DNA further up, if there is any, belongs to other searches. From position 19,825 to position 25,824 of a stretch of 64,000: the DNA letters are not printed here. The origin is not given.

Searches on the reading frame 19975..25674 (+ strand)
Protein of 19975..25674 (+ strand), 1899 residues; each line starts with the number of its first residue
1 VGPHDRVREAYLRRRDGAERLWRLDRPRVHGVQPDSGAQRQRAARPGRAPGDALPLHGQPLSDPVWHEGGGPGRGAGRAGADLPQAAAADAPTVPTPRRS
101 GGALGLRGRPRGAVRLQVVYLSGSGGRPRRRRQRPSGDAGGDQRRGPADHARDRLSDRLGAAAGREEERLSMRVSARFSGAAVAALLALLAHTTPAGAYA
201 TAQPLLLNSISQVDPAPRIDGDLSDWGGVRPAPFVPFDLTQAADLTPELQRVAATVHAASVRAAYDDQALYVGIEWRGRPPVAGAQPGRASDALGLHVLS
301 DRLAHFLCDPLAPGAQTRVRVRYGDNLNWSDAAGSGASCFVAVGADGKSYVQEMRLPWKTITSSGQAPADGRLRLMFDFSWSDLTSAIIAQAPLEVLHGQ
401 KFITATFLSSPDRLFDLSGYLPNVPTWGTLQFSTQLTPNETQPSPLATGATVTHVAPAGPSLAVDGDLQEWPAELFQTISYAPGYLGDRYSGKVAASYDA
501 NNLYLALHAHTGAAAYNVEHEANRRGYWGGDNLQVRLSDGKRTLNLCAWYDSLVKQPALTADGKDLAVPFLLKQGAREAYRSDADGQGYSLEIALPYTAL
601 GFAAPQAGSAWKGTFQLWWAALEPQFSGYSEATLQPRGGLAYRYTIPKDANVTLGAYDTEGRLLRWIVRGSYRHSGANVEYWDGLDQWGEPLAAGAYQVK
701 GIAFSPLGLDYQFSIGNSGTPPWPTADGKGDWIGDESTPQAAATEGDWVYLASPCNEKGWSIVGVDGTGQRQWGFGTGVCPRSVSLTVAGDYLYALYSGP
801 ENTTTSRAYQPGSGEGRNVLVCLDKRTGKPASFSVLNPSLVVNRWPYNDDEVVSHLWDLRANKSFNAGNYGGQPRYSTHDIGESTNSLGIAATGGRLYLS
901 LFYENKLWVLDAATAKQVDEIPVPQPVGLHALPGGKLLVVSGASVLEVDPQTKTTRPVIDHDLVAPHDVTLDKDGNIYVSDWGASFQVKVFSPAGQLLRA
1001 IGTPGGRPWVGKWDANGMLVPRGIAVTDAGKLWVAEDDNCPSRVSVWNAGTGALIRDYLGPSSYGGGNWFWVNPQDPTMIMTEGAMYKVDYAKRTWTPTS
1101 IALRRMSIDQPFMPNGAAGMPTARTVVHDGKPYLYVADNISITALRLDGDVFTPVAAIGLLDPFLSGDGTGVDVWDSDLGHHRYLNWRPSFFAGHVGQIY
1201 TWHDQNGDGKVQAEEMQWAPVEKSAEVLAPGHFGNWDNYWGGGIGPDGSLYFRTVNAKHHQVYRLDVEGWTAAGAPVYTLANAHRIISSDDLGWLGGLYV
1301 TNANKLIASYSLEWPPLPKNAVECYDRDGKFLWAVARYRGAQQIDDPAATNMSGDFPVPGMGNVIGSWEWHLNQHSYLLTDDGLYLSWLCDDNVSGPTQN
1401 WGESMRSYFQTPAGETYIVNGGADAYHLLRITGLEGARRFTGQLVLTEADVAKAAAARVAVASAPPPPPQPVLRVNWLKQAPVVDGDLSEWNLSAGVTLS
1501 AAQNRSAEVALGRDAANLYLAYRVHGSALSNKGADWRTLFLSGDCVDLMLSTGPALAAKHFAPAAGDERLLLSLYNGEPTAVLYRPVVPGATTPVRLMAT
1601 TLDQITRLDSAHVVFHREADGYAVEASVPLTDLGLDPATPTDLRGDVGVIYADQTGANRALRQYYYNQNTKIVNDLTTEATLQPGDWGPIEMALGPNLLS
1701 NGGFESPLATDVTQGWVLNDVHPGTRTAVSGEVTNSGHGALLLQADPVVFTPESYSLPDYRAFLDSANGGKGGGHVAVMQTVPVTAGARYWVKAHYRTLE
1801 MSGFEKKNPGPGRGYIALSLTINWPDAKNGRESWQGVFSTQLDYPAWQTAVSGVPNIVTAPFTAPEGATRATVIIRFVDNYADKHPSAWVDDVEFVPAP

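Call 89: search_protein_families(library=pfam, proteins=[window:19975-25674:+])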
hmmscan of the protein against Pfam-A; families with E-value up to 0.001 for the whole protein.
window:19975-25674:+ (1899 aa): 4 families
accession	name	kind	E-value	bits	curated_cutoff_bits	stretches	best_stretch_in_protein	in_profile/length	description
PF01436.27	NHL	-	1.1e-07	31.9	20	0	966-991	4-28/28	NHL repeat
PF08450.18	SGL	-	3.1e-06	27.4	26.3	1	893-1003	10-123/246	SMP-30/Gluconolactonase/LRE-like region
PF13860.13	FlgD_ig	-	0.00032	21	27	0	642-700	14-72/79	FlgD Ig-like domain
PF06452.16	CBM9_1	-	0.00043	20.7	23.4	0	338-371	110-139/185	Carbohydrate family 9 binding domain-like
